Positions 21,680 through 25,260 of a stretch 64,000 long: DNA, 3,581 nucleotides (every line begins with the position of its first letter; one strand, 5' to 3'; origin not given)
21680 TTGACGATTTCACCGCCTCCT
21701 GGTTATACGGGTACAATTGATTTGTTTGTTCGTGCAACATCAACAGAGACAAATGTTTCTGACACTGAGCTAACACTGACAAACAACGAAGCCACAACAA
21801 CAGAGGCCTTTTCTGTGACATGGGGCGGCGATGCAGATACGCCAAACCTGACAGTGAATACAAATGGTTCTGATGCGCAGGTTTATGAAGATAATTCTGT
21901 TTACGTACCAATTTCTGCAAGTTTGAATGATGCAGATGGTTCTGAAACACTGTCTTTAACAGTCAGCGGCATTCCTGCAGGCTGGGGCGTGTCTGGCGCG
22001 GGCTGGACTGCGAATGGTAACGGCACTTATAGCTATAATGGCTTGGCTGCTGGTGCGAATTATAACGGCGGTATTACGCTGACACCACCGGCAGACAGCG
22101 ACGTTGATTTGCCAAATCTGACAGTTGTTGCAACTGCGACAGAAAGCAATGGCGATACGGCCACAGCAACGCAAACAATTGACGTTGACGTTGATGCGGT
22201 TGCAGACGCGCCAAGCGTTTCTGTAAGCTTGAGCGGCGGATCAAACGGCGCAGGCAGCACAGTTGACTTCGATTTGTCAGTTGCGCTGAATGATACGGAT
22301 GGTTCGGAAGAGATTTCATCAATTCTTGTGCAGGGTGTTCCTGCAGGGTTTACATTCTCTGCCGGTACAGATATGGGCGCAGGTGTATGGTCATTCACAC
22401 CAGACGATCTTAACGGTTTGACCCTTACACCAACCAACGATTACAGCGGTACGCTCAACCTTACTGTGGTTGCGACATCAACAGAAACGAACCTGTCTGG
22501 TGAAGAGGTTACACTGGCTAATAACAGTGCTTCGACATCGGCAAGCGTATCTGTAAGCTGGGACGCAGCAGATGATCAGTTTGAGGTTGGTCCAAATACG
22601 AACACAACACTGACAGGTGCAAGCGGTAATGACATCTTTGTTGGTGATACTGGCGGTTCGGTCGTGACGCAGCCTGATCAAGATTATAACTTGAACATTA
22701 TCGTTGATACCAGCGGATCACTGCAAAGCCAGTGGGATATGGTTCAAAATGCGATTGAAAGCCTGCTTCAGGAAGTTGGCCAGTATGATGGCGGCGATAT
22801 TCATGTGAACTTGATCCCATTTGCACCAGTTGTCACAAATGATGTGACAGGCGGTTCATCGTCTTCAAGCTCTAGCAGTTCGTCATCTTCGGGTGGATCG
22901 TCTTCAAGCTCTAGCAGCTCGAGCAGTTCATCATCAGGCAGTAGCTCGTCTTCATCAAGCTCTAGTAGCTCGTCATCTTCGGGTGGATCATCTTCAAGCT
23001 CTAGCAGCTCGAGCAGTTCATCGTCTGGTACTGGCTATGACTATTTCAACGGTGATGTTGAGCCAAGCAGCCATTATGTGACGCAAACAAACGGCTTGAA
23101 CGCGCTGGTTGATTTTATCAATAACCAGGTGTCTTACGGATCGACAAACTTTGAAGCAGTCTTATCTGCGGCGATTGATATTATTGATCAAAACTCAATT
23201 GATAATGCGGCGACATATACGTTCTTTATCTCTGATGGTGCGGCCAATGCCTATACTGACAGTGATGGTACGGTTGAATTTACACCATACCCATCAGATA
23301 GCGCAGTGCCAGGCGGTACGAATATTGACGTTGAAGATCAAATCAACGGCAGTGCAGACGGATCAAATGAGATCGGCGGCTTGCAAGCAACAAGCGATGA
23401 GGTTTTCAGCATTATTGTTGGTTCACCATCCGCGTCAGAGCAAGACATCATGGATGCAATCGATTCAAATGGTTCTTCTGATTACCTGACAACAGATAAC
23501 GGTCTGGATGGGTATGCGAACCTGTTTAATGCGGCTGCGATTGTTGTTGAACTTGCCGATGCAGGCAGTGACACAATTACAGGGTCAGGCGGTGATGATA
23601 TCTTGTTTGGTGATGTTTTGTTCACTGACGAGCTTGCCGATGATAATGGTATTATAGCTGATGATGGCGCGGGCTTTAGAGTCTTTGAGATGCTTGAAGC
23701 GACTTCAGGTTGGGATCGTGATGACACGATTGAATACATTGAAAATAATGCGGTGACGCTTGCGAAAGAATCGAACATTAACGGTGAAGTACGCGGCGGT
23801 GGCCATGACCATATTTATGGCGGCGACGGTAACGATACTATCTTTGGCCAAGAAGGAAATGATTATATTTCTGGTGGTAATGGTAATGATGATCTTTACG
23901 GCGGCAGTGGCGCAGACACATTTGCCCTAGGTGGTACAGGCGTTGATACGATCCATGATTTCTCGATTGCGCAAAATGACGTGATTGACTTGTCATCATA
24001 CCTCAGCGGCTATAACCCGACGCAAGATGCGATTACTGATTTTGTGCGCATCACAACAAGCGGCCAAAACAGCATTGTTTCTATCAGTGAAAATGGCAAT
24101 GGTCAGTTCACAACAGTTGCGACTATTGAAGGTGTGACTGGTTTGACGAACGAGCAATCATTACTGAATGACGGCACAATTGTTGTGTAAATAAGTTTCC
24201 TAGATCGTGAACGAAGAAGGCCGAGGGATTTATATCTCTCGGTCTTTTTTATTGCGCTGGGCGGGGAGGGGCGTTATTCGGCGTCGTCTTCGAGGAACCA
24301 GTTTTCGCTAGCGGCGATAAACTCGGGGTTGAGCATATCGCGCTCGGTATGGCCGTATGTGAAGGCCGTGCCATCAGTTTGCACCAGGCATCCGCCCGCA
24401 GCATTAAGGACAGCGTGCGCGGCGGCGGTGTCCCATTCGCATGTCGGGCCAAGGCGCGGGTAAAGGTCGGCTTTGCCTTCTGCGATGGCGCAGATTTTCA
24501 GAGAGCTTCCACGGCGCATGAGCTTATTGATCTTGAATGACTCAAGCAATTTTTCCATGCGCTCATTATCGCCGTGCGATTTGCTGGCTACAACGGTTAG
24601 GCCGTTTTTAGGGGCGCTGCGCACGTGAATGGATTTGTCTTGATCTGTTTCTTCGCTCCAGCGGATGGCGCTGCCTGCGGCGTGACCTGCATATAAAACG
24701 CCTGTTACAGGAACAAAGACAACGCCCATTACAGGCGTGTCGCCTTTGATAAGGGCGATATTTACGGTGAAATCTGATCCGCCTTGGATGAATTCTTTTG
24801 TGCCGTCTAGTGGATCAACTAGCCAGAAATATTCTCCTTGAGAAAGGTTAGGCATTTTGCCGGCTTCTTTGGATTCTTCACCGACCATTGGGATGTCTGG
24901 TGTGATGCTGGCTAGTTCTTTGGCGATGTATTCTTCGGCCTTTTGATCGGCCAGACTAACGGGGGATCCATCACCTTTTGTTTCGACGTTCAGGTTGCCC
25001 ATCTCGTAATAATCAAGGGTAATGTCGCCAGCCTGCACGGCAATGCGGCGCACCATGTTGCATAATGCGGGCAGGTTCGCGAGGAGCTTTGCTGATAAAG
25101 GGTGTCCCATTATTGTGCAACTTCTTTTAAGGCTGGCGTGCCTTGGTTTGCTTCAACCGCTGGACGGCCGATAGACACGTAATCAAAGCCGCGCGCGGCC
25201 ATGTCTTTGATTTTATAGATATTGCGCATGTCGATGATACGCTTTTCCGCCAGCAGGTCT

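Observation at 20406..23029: The same poly-Ser-coding DNA cassette appears at three separate positions in one giant gene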

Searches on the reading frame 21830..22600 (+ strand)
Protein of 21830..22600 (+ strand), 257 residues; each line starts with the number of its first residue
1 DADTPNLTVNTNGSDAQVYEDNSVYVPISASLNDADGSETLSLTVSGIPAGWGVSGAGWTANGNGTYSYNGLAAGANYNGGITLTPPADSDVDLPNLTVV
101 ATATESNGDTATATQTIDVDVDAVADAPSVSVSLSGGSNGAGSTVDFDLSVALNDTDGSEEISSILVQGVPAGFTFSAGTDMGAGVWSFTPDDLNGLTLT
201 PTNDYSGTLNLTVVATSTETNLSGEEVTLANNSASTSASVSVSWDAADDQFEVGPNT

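Call 30: search_solved_structures(query=window:21830-22600:+, max_evalue=1, show_alignments=2)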
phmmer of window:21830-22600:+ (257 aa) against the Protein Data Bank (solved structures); distinct sequences matched with E-value up to 1: 5.
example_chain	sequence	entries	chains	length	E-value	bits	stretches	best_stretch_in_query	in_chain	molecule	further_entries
2ns9_A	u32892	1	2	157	0.17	14.7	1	128-179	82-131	Hypothetical protein APE2225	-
1sk4_A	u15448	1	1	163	0.65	12.8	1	54-90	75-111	Peptidoglycan recognition protein I-alpha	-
1sk3_A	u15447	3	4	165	0.67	12.8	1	54-90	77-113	Peptidoglycan recognition protein I-alpha | peptidoglycan recognition protein-I-alpha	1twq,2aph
2eax_A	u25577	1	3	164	0.84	12.5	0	54-90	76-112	Peptidoglycan recognition protein-I-beta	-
2eav_A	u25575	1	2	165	0.85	12.5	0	54-90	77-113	Peptidoglycan recognition protein-I-beta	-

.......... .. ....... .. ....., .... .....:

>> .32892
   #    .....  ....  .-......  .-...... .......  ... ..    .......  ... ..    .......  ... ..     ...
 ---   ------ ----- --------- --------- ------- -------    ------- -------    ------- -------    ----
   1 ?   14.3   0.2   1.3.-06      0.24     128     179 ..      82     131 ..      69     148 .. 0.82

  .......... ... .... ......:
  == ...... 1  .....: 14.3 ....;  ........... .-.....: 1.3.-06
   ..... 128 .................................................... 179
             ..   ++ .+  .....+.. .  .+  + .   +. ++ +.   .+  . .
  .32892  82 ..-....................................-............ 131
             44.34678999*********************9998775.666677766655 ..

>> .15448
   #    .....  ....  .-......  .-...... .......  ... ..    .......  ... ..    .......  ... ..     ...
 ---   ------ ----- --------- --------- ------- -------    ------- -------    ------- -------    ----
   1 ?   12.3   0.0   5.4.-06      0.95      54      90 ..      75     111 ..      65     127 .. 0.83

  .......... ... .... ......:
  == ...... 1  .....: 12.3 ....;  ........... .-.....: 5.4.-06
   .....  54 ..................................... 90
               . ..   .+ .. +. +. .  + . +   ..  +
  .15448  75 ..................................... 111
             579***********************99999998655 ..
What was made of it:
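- Tried and rejected: PDB sequence search with unit 3: nothing significant (call 30).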

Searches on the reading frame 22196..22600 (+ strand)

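Call 31: search_protein_families(library=pfam, proteins=[window:22196-22600:+], max_evalue=1)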
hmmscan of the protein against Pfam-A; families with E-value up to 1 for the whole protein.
window:22196-22600:+ (135 aa): 2 families
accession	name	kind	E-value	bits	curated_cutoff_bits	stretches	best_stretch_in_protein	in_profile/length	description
PF23536.1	TraK_C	-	0.088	13.4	28.5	1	79-114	39-74/110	TraK C-terminal domain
PF05345.18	He_PIG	-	0.2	12.5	24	1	7-107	3-93/96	Putative Ig domain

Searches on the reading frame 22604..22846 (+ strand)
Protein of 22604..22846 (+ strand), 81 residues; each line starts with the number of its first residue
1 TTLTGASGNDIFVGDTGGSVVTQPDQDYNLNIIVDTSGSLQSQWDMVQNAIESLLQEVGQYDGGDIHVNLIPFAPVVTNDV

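Call 31: search_protein_families(library=pfam, proteins=[window:22604-22846:+], max_evalue=1)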
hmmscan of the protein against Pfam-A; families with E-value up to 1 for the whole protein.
window:22604-22846:+ (81 aa): 4 families
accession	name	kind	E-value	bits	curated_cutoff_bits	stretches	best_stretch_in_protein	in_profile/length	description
PF00092.34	VWA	-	0.0028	18.4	23.8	1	30-76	2-48/174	von Willebrand factor type A domain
PF23357.1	DUF7088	-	0.0077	16.8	27.8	1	29-71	21-63/105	Domain of unknown function (DUF7088)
PF13519.12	VWA_2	-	0.014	16.5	27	1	32-74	3-46/107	von Willebrand factor type A domain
PF19266.4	CIS_tube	-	0.074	13.2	27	1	23-65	58-103/158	Contractile injection system tube protein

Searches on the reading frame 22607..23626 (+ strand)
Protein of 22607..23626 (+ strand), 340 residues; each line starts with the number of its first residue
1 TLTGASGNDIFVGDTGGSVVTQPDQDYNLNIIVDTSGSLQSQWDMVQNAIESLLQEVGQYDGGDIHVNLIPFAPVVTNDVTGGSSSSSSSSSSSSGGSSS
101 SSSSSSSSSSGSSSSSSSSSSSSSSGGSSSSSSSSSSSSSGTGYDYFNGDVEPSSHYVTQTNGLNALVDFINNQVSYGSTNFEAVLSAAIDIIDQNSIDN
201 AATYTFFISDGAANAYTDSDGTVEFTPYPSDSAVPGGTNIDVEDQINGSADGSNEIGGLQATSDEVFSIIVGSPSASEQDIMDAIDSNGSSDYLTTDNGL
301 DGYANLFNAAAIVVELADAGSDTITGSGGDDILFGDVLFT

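Call 33: search_protein_families(library=pfam, proteins=[window:22607-23626:+], max_evalue=1)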
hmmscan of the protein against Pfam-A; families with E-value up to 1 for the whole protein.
seq(340 aa): 8 families
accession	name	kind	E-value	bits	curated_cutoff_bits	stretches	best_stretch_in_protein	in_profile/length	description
PF13519.12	VWA_2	-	3e-06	28.2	27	2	31-76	3-49/107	von Willebrand factor type A domain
PF00353.25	HemolysinCabind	-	0.0026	18.1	23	1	317-336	11-30/36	RTX calcium-binding nonapeptide repeat (4 copies)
PF23357.1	DUF7088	-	0.082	13.5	27.8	1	28-70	21-63/105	Domain of unknown function (DUF7088)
PF10428.14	SOG2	-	0.095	12.5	26.9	1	87-142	263-330/475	RAM signalling pathway protein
PF11842.13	DUF3362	-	0.18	12.4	27.6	1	43-128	59-141/151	Domain of unknown function (DUF3362)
PF15391.11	DUF4614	-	0.27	11.8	25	1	91-135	8-53/180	Domain of unknown function (DUF4614)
PF04484.17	QWRF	-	0.3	11.2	25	1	88-148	59-127/302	QWRF family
PF09726.14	Macoilin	-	0.44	9.5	32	1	77-137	302-361/671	Macoilin family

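Call 38: predict_structure(protein=window:22607-23626:+)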
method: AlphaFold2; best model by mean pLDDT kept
length: 340 residues; sequences in the alignment: 1
mean_pLDDT: 37.3   pTM: 0.22
mean pLDDT of the five models: 37.3, 33.8, 33.1, 31.7, 29.4
residues with pLDDT >= 90: 0; 70-90: 0; 50-70: 20; < 50: 320
segments of 3 or more residues with pLDDT < 50: 1-37, 58-187, 190-340
pLDDT, mean of each block of 10 residues (from residue 1): 34 37 41 49 57 54 45 35 39 36 38 39 35 36 32 28 42 39 46 42 33 33 31 31 35 32 33 38 39 33 33 32 32 27
secondary structure, 60 per line:
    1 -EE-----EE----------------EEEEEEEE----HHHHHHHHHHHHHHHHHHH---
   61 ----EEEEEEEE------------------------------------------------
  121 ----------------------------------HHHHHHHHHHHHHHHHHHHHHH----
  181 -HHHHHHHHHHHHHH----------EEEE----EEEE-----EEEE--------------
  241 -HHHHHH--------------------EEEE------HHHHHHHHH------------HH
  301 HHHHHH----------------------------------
elements in order: E27-34 H39-57 E65-72 H155-176 H182-195 E206-209 E214-217 E223-226 H242-247 E268-271 H278-286 H299-306
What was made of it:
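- The vWA structure could not be modelled: the single-sequence run gave pLDDT 37 (call 38).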

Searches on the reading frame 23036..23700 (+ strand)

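Call 31: search_protein_families(library=pfam, proteins=[window:23036-23700:+], max_evalue=1)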
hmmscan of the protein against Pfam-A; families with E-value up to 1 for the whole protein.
window:23036-23700:+ (221 aa): 2 families
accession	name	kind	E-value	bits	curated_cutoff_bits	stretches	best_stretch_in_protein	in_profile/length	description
PF00353.25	HemolysinCabind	-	0.0015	18.9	23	1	174-193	11-30/36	RTX calcium-binding nonapeptide repeat (4 copies)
PF13519.12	VWA_2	-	0.025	15.6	27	1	14-68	52-106/107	von Willebrand factor type A domain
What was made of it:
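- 23036..23239 (+): vWA domain, C-terminal part (MIDAS Thr in GSTNFE, MIDAS Asp in ISDGAAN). Pfam VWA_2 positions 52-106 (call 31).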

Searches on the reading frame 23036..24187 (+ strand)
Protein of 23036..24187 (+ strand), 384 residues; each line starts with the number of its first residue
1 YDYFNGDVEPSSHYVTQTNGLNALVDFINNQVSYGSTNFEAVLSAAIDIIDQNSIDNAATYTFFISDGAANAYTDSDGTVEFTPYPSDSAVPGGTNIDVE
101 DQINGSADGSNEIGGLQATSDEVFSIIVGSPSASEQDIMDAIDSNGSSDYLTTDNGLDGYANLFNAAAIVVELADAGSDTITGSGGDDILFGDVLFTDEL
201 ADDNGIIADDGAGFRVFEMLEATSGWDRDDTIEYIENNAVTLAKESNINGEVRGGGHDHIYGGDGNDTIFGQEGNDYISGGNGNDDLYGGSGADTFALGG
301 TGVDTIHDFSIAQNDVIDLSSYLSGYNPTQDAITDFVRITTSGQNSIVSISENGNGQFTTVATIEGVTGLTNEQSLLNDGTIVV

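Call 25: find_related_loci(query=window:23036-24187:+, collection=metagenome_contigs, flank=10000)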
Query window:23036-24187:+ (384 aa) in metagenome_contigs; peptide patterns used: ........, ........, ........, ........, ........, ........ (x = any residue, [..] = any of these).
73 stretches matched a pattern; 10 encode a relative of the query (tblastn E <= 1e-3); 10 distinct loci.
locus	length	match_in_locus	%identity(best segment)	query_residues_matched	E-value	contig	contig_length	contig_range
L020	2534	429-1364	35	177-334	7e-14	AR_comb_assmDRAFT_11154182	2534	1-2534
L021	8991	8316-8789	36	177-317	4e-12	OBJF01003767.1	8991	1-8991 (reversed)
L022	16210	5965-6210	52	257-336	1e-11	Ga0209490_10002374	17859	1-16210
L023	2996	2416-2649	49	230-307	2e-11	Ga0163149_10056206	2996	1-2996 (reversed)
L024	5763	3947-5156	54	229-306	1e-9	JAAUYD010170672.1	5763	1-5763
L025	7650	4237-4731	56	229-306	1e-8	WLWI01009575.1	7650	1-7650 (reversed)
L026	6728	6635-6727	71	257-287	9e-7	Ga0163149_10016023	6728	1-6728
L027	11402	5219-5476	38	247-340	6e-6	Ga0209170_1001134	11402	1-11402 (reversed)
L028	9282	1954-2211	38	247-340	6e-6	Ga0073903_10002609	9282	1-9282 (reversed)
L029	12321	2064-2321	38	247-340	6e-6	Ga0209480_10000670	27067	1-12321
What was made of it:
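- Tried and rejected: Metagenome scan with the C-terminal 384 aa: only distant RTX-region matches (35-71% over short stretches) and no close relatives, so no strain comparison from there (call 25).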

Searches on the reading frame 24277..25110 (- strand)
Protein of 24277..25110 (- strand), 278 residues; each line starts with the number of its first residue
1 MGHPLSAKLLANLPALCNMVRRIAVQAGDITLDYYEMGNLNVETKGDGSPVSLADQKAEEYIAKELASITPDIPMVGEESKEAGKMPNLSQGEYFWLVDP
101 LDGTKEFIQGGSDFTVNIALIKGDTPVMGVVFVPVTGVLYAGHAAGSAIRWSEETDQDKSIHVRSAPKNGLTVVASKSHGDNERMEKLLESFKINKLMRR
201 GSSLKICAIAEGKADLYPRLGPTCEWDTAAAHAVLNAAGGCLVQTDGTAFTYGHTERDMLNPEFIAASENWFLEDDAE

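Call 55: find_encoding_contigs(protein=window:24277-25110:-, flank=8000, max_places=10)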
Protein window:24277-25110:- (278 aa): 12 contigs read that carry it; 6 places shown.
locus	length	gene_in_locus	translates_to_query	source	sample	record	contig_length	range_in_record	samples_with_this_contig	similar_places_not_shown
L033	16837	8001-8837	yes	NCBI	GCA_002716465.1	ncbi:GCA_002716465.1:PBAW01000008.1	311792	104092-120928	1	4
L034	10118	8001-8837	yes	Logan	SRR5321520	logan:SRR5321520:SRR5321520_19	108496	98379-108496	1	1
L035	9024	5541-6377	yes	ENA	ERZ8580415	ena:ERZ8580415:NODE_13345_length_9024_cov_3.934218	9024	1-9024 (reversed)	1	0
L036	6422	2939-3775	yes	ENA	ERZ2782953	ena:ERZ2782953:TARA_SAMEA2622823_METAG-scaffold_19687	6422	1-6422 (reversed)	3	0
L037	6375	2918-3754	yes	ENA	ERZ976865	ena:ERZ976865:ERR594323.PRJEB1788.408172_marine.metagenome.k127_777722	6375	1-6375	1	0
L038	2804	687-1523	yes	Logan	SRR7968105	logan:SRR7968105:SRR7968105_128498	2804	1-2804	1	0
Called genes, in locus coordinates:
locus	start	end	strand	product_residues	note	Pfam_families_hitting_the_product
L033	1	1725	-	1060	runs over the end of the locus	PF00873:ACR_tran, PF03176:MMPL, PF02355:SecD_SecF_C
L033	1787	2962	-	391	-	PF25917:BSH_RND, PF25973:BSH_CzcB (weak), PF25876:HH_MFP_RND, PF25944:Beta-barrel_RND, PF25954:Beta-barrel_RND_2 (weak), PF25967:RND-MFP_C, PF25989:YknX_C, PF25975:CzcB_C (weak), +2 more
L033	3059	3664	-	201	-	PF00440:TetR_N, PF16925:TetR_C_13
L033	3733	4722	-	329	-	PF19420:DDAH_eukar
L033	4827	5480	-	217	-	PF12728:HTH_17 (weak)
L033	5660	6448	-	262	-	PF07277:SapC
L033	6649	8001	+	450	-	PF03721:UDPG_MGDP_dh_N, PF00984:UDPG_MGDP_dh, PF03720:UDPG_MGDP_dh_C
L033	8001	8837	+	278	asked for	PF00459:Inositol_P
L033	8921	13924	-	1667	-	-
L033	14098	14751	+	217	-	PF12146:Hydrolase_4 (weak), PF12697:Abhydrolase_6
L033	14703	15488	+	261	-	PF01209:Ubie_methyltran (weak), PF05175:MTS, PF05401:NodS (weak), PF13489:Methyltransf_23, PF08241:Methyltransf_11, PF08242:Methyltransf_12, PF13649:Methyltransf_25, PF13847:Methyltransf_31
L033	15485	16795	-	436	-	PF13505:OMP_b-brl (faint), PF10082:BBP2_2, PF05275:CopB (faint), PF04338:DUF481 (weak)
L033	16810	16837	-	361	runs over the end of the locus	PF13439:Glyco_transf_4, PF00534:Glycos_transf_1, PF13692:Glyco_trans_1_4, PF13524:Glyco_trans_1_2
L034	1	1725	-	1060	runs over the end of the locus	PF00873:ACR_tran, PF03176:MMPL, PF02355:SecD_SecF_C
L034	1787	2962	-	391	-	PF25917:BSH_RND, PF25973:BSH_CzcB (weak), PF25876:HH_MFP_RND, PF25944:Beta-barrel_RND, PF25954:Beta-barrel_RND_2 (weak), PF25967:RND-MFP_C, PF25989:YknX_C, PF25975:CzcB_C (weak), +2 more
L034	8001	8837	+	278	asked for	PF00459:Inositol_P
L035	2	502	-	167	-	PF25917:BSH_RND, PF25973:BSH_CzcB (weak)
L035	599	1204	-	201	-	PF00440:TetR_N, PF16925:TetR_C_13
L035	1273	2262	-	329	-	PF19420:DDAH_eukar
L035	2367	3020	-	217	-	PF12728:HTH_17 (weak)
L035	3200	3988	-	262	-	PF07277:SapC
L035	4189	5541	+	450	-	PF03721:UDPG_MGDP_dh_N, PF00984:UDPG_MGDP_dh, PF03720:UDPG_MGDP_dh_C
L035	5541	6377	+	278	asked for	PF00459:Inositol_P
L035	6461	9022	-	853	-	?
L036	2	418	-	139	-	PF12728:HTH_17 (weak)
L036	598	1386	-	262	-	PF07277:SapC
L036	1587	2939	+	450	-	PF03721:UDPG_MGDP_dh_N, PF00984:UDPG_MGDP_dh, PF03720:UDPG_MGDP_dh_C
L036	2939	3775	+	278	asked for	PF00459:Inositol_P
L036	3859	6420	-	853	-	?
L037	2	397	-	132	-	?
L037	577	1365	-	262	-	PF07277:SapC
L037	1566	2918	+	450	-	PF03721:UDPG_MGDP_dh_N, PF00984:UDPG_MGDP_dh, PF03720:UDPG_MGDP_dh_C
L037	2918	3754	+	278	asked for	PF00459:Inositol_P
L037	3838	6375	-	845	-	?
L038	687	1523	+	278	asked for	PF00459:Inositol_P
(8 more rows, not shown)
